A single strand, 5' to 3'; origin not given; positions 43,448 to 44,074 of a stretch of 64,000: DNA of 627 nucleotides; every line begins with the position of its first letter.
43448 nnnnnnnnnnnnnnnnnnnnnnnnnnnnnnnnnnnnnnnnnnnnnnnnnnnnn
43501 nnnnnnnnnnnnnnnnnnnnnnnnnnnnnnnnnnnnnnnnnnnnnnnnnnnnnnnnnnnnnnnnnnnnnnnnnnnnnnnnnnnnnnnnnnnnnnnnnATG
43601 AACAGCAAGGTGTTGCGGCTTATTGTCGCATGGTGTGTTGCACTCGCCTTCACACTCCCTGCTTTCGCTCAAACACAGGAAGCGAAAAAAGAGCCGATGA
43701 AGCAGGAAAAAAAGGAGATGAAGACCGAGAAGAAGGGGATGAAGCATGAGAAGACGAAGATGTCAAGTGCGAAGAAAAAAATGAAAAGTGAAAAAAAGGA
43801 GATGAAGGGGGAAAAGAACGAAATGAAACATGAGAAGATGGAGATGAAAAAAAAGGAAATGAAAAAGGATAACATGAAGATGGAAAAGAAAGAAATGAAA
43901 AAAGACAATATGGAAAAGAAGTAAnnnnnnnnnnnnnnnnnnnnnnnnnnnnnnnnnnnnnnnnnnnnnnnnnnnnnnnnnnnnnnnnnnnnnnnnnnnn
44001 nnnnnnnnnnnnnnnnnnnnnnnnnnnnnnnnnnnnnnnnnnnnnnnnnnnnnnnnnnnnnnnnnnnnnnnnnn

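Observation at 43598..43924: Signal-peptide Met/Lys/Glu/His repeat mini-protein immediately downstream of a CusRS-like two-component system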

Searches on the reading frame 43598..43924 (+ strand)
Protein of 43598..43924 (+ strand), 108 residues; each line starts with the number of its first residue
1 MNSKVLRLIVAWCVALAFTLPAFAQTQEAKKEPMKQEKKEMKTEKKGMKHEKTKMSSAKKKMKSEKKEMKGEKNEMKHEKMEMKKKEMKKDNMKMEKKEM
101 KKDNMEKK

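Call 4: search_protein_families(library=pfam, proteins=[window:43598-43924:+], max_evalue=0.01)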
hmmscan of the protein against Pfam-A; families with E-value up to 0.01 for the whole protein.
window:43598-43924:+ (108 aa): 0 families

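Call 5: search_protein_families(library=ncbifam, proteins=[window:43598-43924:+], max_evalue=1)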
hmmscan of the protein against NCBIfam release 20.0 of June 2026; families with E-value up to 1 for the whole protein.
window:43598-43924:+ (108 aa): 12 families
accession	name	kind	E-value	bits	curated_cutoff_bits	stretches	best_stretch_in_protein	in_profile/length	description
NF041742.1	WGxxGxxG_fam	subfamily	0.0074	16.8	35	1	1-46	1-33/69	WGxxGxxG family protein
NF047328.1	OMP_TP0733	subfamily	0.061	12.7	130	1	7-48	2-41/202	TP0733 family outer membrane beta-barrel protein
NF047368.1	collar_FlbB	equivalog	0.099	12.4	110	1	25-107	45-127/193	periplasmic-type flagellar collar protein FlbB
NF047550.1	LIC_12071_fam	equivalog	0.11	11.8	350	1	2-99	218-315/337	LIC_12071 family protein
NF040486.1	SrfA_fam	subfamily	0.12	11.8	150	1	5-104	229-328/438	SrfA family protein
TIGR02953.1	penta_MxKDx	subfamily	0.13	12.3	41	0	9-105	7-78/78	pentapeptide MXKDX repeat protein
NF005283.0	PRK06800.1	equivalog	0.17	11.7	192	1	27-101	29-104/228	flagellar assembly protein H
NF006360.0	PRK08581.1-2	equivalog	0.24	9.7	605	1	17-104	14-103/709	amidase domain-containing protein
NF033885.1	conj_TraP_IncI1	equivalog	0.66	9.7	135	1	25-103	46-124/217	conjugal transfer protein TraP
NF033936.1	CuZnOut_SO0444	equivalog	0.74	8.9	300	1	5-86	105-179/351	SO_0444 family Cu/Zn efflux transporter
NF033556.1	MerTP_fusion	equivalog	0.8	9.3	180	1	1-102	77-176/186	mercuric transport protein MerTP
TIGR03319.1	RNase_Y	equivalog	0.85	8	454.35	1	26-101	38-112/514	ribonuclease Y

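Call 7: find_homologous_proteins(query=window:43598-43921:+, max_evalue=0.001)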
Query window:43598-43921:+: 3291 candidates shared short words with the query, none scored E <= 0.001.

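Call 8: find_encoding_contigs(protein=window:43598-43921:+, flank=10000, max_places=10)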
Protein window:43598-43921:+ (108 aa): 2 contigs read that carry it; 1 place shown.
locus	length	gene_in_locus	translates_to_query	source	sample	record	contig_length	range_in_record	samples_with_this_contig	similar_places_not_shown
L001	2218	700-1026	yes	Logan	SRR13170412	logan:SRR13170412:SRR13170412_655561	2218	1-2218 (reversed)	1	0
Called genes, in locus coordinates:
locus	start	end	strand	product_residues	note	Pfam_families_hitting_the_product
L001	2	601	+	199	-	?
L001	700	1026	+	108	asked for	-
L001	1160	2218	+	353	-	?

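Call 22: search_protein_representatives(protein=window:43598-43921:+)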
Query: 108 residues. Proteins with E-value up to 0.001 (for the whole library): 2; up to 1e-10: 1; up to 1e-30: 0. The best 2 are listed.
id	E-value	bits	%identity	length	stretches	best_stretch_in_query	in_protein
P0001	9.2e-11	58.1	33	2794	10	29-99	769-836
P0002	2.7e-06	43.8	36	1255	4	28-106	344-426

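Call 29: search_protein_families(library=ncbifam, alignment_id=A1, max_evalue=1)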
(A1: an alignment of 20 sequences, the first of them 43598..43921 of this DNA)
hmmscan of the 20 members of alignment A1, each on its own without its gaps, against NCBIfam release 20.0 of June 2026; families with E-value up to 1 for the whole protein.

A. member 1, window:43598-43921:+ (108 aa): 12 families
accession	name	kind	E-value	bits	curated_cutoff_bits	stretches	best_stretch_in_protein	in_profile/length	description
NF041742.1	WGxxGxxG_fam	subfamily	0.0074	16.8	35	1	1-46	1-33/69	WGxxGxxG family protein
NF047328.1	OMP_TP0733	subfamily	0.061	12.7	130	1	7-48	2-41/202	TP0733 family outer membrane beta-barrel protein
NF047368.1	collar_FlbB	equivalog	0.099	12.4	110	1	25-107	45-127/193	periplasmic-type flagellar collar protein FlbB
NF047550.1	LIC_12071_fam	equivalog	0.11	11.8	350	1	2-99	218-315/337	LIC_12071 family protein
NF040486.1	SrfA_fam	subfamily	0.12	11.8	150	1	5-104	229-328/438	SrfA family protein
TIGR02953.1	penta_MxKDx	subfamily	0.13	12.3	41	0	9-105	7-78/78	pentapeptide MXKDX repeat protein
NF005283.0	PRK06800.1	equivalog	0.17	11.7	192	1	27-101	29-104/228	flagellar assembly protein H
NF006360.0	PRK08581.1-2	equivalog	0.24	9.7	605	1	17-104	14-103/709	amidase domain-containing protein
NF033885.1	conj_TraP_IncI1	equivalog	0.66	9.7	135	1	25-103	46-124/217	conjugal transfer protein TraP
NF033936.1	CuZnOut_SO0444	equivalog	0.74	8.9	300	1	5-86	105-179/351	SO_0444 family Cu/Zn efflux transporter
NF033556.1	MerTP_fusion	equivalog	0.8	9.3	180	1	1-102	77-176/186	mercuric transport protein MerTP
TIGR03319.1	RNase_Y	equivalog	0.85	8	454.35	1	26-101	38-112/514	ribonuclease Y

B. families by the number of members that match (of 20 scanned): 88 families (the first 25 are shown)
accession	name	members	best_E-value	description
TIGR04420.1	Sec_Non_Glob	11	0.014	SRP-less Sec system protein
NF045614.1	efflu_CzcI_Cupr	10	0.00073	cation efflux protein, CzcI family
NF053514.2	JUQZ_fam_ocin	7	0.0022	BLB8/JUQZ-1 family protein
NF041742.1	WGxxGxxG_fam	7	0.0074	WGxxGxxG family protein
NF009953.0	PRK13419.1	7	0.2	F0F1 ATP synthase subunit A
TIGR02953.1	penta_MxKDx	6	0.00012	pentapeptide MXKDX repeat protein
NF051433.1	ArfC_sunset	6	0.022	channel accessory protein ArfC, sunset domain variant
NF052435.1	BamI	6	0.083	biofilm-associated metzincin protease inhibitor BamI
NF006360.0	PRK08581.1-2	5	0.013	amidase domain-containing protein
NF053801.1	OM_Bd0486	5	0.021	Bd0486 family outer membrane beta-barrel protein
NF033636.1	acid_shock_Asr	4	4.3e-05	acid resistance repetitive basic protein Asr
TIGR03593.1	yidC_nterm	4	0.0061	membrane protein insertase YidC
NF008745.0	PRK11778.1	4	0.017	protease SohB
NF053838.1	hit_Bd0108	4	0.027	predatory lifecycle switch protein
NF009344.0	PRK12705.1-1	4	0.2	hypothetical protein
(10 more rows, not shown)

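Call 45: find_homologous_proteins(query=A1, max_evalue=0.01)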
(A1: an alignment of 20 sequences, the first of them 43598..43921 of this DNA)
Query A1 (20 sequences) (108 aa, profile of the alignment): 23 proteins with E <= 0.01 among 8000 candidates.
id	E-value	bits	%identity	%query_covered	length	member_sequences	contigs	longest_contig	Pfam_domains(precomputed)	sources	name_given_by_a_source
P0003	7.0e-23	99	-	-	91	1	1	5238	-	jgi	jgi:hypothetical protein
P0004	1.3e-22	98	-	-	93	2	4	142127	-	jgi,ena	-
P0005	3.3e-22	96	-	-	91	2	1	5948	-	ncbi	-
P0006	1.0e-21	95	32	34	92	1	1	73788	-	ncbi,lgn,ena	-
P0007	1.7e-21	94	-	-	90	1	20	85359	-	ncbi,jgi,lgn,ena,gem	-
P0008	2.7e-15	74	35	33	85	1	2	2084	-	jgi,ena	-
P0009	4.6e-15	73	39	34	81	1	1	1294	-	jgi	jgi:pentapeptide MXKDX repeat protein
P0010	2.1e-14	71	78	8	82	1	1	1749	-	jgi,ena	-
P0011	3.3e-14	71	-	-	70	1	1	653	-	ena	-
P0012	2.6e-8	52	38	24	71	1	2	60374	-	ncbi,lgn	-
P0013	3.6e-5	42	-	-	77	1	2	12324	-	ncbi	-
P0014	5.1e-4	38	-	-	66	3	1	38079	-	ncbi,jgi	ncbi:MAG: hypothetical protein WC236_05915 [Gallionellaceae bacterium]|jgi:ribosomal protein L12E/L4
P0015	6.7e-4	38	-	-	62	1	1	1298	-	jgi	jgi:preprotein translocase subunit SecG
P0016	8.5e-4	37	-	-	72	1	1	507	-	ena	-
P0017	9.2e-4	37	33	25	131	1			-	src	-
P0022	3.6e-3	35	32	38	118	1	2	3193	PF06348.17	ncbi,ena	-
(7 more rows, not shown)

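Call 47: find_encoding_contigs(protein=P0013, flank=6000, max_places=3)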
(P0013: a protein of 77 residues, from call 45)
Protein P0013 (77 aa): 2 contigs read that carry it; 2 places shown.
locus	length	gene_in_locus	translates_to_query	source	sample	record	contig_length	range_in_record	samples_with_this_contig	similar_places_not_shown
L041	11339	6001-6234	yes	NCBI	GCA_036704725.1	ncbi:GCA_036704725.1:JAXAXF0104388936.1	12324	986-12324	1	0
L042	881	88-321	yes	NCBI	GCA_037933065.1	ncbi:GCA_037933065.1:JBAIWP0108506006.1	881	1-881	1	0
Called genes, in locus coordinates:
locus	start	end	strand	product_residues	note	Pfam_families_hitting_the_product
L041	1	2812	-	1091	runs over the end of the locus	PF12969:DUF3857, PF01841:Transglut_core (weak), PF00515:TPR_1, PF07719:TPR_2 (weak), PF13432:TPR_16, PF14559:TPR_19, PF23914:TPR_CcmH_CycH (weak), PF13414:TPR_11 (weak), +12 more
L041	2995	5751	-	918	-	PF02629:CoA_binding, PF13380:CoA_binding_2, PF13607:Succ_CoA_lig, PF19045:Ligase_CoA_2, PF13549:ATP-grasp_5, PF13302:Acetyltransf_3, PF00583:Acetyltransf_1 (weak)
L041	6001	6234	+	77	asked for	-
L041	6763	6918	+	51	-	-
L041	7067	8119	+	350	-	PF00586:AIRS, PF02769:AIRS_C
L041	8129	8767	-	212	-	PF03544:TonB_C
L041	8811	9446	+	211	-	PF00551:Formyl_trans_N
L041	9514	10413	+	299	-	PF13518:HTH_28 (faint), PF13384:HTH_23 (faint), PF13551:HTH_29 (weak), PF13565:HTH_32 (weak), PF22943:HTH_68 (faint), PF00665:rve, PF13683:rve_3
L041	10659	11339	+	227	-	?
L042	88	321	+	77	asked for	-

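Call 48: find_encoding_contigs(protein=P0014, flank=6000, max_places=3)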
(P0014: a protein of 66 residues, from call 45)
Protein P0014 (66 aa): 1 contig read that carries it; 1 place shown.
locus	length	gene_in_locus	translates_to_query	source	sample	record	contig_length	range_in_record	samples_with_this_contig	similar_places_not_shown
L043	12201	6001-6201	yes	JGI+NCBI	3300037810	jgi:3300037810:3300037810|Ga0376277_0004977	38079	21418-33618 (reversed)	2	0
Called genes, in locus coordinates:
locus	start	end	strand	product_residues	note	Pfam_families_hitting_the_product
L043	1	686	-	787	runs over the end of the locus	PF12704:MacB_PCD (weak), PF02687:FtsX, PF12704:MacB_PCD (weak), PF02687:FtsX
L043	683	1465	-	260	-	PF00005:ABC_tran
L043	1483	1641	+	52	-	-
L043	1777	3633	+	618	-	PF02518:HATPase_c (weak), PF13589:HATPase_c_3, PF01119:DNA_mis_repair, PF08676:MutL_C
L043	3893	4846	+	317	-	-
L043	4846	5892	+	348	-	-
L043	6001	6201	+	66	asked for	-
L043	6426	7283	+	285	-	PF13489:Methyltransf_23, PF08241:Methyltransf_11, PF08242:Methyltransf_12, PF13649:Methyltransf_25, PF13847:Methyltransf_31 (weak)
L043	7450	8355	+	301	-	PF00126:HTH_1, PF03466:LysR_substrate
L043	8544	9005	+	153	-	PF00210:Ferritin (faint), PF02915:Rubrerythrin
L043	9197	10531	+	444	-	PF02754:CCG (weak)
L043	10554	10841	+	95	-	PF22277:EncFtn-like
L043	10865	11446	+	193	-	PF12007:DUF3501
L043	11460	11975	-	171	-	PF08668:HDOD (faint)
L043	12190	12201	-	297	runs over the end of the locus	PF01522:Polysacc_deac_1 (weak)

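Call 49: predict_structure(protein=window:43598-43921:+)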
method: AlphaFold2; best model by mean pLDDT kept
length: 108 residues; sequences in the alignment: 1
mean_pLDDT: 88.9   pTM: 0.47
mean pLDDT of the five models: 88.9, 88.7, 85.3, 84.8, 84.6
residues with pLDDT >= 90: 71; 70-90: 22; 50-70: 15; < 50: 0
segments of 3 or more residues with pLDDT < 50: none
pLDDT, mean of each block of 10 residues (from residue 1): 77 81 61 82 95 97 98 98 98 97 96
secondary structure, 60 per line:
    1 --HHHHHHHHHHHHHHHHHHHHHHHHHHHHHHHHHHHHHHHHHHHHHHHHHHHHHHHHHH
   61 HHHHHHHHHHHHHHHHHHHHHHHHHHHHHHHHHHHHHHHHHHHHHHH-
elements in order: H3-107

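Call 73: search_protein_families(library=ncbifam, proteins=[P0009, P0008, P0010, P0003, P0006, P0011, P0013, P0014, P0022], max_evalue=0.01)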
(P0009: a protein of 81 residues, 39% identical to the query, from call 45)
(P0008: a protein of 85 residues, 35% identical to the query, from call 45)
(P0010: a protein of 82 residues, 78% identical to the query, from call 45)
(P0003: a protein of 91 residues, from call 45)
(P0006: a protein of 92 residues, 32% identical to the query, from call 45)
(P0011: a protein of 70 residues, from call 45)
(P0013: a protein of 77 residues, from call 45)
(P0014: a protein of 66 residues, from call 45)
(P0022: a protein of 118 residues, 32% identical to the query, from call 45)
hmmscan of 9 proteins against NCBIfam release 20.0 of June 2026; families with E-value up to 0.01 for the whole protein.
P0009 (81 aa): 2 families
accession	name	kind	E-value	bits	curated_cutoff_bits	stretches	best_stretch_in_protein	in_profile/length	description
TIGR02953.1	penta_MxKDx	subfamily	6.4e-06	26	41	1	13-81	6-74/78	pentapeptide MXKDX repeat protein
NF033636.1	acid_shock_Asr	equivalog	0.0052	17.6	50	1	11-78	1-67/119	acid resistance repetitive basic protein Asr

P0008 (85 aa): 4 families
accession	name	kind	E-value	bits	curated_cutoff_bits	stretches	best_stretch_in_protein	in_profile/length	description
NF053838.1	hit_Bd0108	equivalog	0.0034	17.9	40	1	1-82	1-83/94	predatory lifecycle switch protein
NF041428.1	TrsH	subfamily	0.0036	17.4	150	1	1-74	1-67/149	TrsH/TraH family protein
NF042931.1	SAG1386_EF1546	equivalog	0.0082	16.2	80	1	5-65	38-100/158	SAG1386/EF1546 family surface-associated protein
TIGR02953.1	penta_MxKDx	subfamily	0.009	16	41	0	6-79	5-75/78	pentapeptide MXKDX repeat protein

P0010 (82 aa): 4 families
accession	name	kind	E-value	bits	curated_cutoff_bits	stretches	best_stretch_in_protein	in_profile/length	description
TIGR02953.1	penta_MxKDx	subfamily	7.3e-06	25.9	41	1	6-77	5-76/78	pentapeptide MXKDX repeat protein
NF053838.1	hit_Bd0108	equivalog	0.0016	18.9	40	1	1-79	1-83/94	predatory lifecycle switch protein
NF045614.1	efflu_CzcI_Cupr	equivalog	0.0086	16.7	100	1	1-73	1-71/124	cation efflux protein, CzcI family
NF042931.1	SAG1386_EF1546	equivalog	0.0099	16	80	0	5-67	38-101/158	SAG1386/EF1546 family surface-associated protein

P0003 (91 aa): 3 families
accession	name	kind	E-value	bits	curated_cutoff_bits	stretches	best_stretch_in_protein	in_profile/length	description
TIGR04420.1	Sec_Non_Glob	hypoth_equivalog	0.0011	18.8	90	1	1-81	1-85/243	SRP-less Sec system protein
NF045614.1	efflu_CzcI_Cupr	equivalog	0.0013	19.4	100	1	1-68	1-69/124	cation efflux protein, CzcI family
NF050019.1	HpsJ_like_C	equivalog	0.0046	16.7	140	1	7-83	82-158/183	HpsJ-like protein, cyanoexosortase C-associated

P0006 (92 aa): 2 families
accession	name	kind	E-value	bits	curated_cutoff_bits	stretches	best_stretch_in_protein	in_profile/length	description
TIGR04420.1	Sec_Non_Glob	hypoth_equivalog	0.0067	16.2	90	1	1-79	1-86/243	SRP-less Sec system protein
NF047368.1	collar_FlbB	equivalog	0.0071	16.2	110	1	18-81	36-98/193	periplasmic-type flagellar collar protein FlbB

P0011 (70 aa): 0 families

P0013 (77 aa): 2 families
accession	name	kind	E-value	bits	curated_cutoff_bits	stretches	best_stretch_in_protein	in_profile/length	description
NF033175.1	fuso_auto_Nterm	subfamily_domain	0.0023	18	55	1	10-69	21-80/120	autotransporter-associated N-terminal domain-containing protein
NF042930.1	EF0163_fam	equivalog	0.008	15.7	65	1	14-75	6-68/165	EF0163 family protein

P0014 (66 aa): 4 families
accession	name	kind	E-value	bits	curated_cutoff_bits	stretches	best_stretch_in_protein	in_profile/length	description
NF047859.1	StressCuResBhsA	equivalog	0.0023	18.5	90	1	3-57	2-56/85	multiple stress resistance protein BhsA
NF033636.1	acid_shock_Asr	equivalog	0.003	18.4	50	1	1-62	1-62/119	acid resistance repetitive basic protein Asr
TIGR03685.1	ribo_P1_arch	equivalog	0.0057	17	100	1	23-62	57-96/105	50S ribosomal protein P1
NF038340.1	SAR2788_fam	subfamily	0.0063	16.3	50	1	3-63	3-63/177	SAR2788 family putative toxin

P0022 (118 aa): 1 family
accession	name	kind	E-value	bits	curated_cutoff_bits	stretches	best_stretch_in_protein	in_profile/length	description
TIGR02209.1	ftsL_broad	equivalog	0.0028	17.5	42.45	1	3-47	2-46/85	cell division protein FtsL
